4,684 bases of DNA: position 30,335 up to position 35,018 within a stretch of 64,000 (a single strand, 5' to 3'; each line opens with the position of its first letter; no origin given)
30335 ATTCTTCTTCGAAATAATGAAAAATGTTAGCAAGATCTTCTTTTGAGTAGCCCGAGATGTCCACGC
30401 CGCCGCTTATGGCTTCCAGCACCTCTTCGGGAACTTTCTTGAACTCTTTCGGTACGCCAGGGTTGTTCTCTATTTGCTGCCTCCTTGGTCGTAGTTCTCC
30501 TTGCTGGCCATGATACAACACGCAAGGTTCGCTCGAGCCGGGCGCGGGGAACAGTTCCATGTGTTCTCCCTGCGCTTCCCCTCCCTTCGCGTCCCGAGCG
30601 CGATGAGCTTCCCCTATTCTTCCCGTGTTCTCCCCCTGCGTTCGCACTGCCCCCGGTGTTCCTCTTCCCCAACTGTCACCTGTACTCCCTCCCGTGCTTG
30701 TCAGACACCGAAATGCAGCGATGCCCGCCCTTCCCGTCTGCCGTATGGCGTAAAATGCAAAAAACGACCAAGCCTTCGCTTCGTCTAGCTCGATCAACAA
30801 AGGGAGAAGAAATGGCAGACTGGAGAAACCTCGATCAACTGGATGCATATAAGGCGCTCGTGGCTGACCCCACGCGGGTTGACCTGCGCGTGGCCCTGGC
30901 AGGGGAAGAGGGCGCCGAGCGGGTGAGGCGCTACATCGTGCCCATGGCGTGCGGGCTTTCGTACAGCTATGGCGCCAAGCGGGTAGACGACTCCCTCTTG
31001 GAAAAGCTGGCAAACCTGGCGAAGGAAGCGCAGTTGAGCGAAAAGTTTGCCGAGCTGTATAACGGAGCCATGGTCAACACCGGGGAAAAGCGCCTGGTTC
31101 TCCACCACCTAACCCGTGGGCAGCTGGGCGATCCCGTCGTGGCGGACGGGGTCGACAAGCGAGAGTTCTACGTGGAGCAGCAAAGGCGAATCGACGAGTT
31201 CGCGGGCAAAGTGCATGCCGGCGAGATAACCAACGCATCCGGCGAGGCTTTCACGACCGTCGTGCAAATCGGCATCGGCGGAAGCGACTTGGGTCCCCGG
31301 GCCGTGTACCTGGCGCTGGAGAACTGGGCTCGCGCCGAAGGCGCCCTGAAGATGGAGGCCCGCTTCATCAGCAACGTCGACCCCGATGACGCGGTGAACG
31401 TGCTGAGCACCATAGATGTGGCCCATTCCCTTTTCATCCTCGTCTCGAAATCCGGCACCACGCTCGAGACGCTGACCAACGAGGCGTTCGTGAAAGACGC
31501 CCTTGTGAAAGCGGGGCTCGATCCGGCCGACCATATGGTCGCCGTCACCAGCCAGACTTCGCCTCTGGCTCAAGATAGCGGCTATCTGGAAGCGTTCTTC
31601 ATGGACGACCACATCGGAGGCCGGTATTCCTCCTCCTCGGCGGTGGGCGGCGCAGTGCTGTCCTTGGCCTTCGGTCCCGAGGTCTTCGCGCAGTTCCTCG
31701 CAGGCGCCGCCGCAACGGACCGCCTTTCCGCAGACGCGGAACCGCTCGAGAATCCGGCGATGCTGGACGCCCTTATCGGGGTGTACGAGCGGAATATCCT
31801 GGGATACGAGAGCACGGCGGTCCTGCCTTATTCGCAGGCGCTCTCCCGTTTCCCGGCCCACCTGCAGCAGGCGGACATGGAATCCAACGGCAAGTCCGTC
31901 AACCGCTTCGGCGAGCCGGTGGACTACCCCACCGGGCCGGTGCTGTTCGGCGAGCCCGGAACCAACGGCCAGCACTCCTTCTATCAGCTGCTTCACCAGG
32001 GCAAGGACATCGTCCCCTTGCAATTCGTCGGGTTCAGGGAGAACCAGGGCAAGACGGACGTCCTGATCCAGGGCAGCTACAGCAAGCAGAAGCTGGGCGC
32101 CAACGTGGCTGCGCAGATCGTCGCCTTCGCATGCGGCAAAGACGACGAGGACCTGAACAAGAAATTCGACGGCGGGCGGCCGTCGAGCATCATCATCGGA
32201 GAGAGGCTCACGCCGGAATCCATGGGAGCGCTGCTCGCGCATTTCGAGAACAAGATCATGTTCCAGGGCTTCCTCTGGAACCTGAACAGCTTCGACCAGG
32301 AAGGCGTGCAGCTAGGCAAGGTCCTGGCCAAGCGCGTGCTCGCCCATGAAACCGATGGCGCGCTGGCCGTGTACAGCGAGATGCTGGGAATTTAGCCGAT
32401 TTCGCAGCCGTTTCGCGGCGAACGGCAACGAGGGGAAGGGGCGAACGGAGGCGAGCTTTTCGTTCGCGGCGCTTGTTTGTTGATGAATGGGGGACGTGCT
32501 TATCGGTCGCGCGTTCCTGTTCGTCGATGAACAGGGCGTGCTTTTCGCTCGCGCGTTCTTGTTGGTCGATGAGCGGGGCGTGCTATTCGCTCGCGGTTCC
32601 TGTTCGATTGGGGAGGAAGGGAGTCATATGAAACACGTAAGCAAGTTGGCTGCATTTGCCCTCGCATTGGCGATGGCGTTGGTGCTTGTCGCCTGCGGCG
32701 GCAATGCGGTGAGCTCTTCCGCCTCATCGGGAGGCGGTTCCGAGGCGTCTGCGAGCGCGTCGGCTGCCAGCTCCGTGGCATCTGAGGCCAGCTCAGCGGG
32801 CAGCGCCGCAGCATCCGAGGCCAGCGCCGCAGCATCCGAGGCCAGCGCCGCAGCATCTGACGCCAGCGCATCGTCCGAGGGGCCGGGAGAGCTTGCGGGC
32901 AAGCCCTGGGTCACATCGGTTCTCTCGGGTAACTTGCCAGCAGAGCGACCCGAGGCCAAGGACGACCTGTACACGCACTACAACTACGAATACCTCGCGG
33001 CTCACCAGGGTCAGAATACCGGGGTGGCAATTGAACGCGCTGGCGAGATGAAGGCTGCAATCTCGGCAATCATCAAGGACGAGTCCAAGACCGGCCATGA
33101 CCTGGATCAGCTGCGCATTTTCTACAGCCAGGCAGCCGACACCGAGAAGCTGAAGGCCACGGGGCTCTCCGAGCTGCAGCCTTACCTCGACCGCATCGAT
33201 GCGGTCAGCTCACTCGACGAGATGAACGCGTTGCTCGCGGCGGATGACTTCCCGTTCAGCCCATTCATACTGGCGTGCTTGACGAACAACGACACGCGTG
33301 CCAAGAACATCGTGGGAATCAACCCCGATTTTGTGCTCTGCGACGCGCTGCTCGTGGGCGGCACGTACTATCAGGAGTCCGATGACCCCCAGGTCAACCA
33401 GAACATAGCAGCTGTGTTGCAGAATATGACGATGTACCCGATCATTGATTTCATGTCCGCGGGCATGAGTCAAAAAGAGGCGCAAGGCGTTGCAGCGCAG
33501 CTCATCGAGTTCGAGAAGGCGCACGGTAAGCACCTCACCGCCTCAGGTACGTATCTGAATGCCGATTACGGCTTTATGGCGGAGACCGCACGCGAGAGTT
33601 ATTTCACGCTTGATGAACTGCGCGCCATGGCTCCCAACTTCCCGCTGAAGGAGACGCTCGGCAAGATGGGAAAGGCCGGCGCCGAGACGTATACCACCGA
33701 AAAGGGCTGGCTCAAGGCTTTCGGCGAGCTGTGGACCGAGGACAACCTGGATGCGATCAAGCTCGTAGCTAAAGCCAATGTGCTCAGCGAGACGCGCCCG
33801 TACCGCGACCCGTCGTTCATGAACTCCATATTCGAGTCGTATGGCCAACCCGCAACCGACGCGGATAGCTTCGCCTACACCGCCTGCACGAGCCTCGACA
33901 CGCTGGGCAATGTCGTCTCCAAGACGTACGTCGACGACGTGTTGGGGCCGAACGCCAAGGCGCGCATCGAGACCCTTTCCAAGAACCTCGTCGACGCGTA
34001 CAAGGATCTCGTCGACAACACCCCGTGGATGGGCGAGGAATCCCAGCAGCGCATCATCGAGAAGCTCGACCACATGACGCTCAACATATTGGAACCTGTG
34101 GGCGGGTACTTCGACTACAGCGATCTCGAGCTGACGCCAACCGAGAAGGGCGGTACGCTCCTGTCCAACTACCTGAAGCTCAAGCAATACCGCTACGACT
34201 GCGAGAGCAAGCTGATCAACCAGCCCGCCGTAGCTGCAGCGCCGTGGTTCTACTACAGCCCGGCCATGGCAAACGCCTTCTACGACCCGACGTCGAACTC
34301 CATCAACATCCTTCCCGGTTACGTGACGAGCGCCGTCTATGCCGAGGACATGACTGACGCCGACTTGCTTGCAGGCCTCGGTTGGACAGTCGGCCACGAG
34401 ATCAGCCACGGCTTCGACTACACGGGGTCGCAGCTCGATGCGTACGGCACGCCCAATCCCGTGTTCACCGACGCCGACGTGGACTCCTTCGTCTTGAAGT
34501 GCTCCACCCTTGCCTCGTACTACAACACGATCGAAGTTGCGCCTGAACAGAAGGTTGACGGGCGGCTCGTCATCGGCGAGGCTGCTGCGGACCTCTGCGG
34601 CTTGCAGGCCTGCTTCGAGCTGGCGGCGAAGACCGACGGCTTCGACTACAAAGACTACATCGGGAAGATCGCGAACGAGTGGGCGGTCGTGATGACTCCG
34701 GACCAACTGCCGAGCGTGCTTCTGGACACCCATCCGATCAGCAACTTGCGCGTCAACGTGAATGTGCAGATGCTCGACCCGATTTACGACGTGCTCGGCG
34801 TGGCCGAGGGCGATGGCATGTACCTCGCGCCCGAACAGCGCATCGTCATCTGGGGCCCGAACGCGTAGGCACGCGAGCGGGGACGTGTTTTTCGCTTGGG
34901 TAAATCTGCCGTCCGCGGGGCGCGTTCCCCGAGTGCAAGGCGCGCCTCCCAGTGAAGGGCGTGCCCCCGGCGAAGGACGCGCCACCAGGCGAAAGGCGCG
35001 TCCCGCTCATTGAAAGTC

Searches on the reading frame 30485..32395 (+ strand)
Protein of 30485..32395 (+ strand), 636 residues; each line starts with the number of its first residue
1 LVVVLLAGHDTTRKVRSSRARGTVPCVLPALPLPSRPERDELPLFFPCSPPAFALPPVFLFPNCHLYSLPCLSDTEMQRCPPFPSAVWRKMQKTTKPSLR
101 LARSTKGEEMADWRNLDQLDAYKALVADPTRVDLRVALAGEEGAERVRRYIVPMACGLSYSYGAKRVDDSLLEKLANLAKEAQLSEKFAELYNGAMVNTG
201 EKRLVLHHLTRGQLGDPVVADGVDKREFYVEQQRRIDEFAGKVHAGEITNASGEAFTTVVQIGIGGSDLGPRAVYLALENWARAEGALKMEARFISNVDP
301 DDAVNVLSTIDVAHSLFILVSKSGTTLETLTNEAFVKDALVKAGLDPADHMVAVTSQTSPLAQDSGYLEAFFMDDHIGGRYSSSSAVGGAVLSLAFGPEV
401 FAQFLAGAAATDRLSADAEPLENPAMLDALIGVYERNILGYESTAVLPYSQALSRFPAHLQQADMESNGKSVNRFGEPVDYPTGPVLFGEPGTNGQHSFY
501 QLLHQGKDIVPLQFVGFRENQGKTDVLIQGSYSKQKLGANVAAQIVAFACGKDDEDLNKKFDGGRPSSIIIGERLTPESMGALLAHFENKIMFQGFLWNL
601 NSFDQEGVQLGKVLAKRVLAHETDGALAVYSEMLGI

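Call 19: search_protein_families(library=pfam, proteins=[window:30485-32395:+], max_evalue=0.01)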
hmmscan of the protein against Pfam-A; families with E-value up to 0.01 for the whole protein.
window:30485-32395:+ (636 aa): 1 family
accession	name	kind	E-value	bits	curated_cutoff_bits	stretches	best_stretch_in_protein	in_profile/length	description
PF00342.24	PGI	-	3e-120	402.6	22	1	162-625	2-472/486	Phosphoglucose isomerase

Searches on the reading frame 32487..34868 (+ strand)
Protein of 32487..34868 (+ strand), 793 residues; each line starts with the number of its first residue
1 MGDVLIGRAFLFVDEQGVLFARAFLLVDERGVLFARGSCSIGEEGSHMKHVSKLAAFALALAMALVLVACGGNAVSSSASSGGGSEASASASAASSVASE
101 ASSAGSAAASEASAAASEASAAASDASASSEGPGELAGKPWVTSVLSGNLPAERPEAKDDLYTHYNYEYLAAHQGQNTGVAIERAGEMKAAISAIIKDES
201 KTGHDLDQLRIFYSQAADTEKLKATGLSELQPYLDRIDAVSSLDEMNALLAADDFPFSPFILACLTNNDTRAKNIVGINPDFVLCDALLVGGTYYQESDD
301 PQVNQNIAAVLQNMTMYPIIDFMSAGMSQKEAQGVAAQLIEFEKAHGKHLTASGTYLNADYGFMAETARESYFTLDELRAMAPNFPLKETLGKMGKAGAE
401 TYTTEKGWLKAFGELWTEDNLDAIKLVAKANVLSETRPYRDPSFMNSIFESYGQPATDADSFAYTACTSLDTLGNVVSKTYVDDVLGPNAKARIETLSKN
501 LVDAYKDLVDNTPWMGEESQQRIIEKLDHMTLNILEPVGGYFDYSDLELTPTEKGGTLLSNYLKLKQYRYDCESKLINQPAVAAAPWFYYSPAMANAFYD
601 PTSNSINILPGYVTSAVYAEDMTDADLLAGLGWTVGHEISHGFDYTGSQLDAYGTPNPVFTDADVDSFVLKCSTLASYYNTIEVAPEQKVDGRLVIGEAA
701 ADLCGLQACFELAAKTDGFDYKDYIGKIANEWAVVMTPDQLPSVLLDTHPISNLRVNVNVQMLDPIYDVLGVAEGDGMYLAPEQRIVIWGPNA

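Call 19: search_protein_families(library=pfam, proteins=[window:32487-34868:+], max_evalue=0.01)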
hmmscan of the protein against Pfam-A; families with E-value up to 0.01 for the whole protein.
window:32487-34868:+ (793 aa): 2 families
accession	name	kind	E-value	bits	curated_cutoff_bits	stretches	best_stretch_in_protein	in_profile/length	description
PF05649.18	Peptidase_M13_N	-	1.8e-37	130.1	32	1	158-535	2-379/381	Peptidase family M13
PF01431.27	Peptidase_M13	-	3.2e-25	89.4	24.5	1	596-786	1-205/205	Peptidase family M13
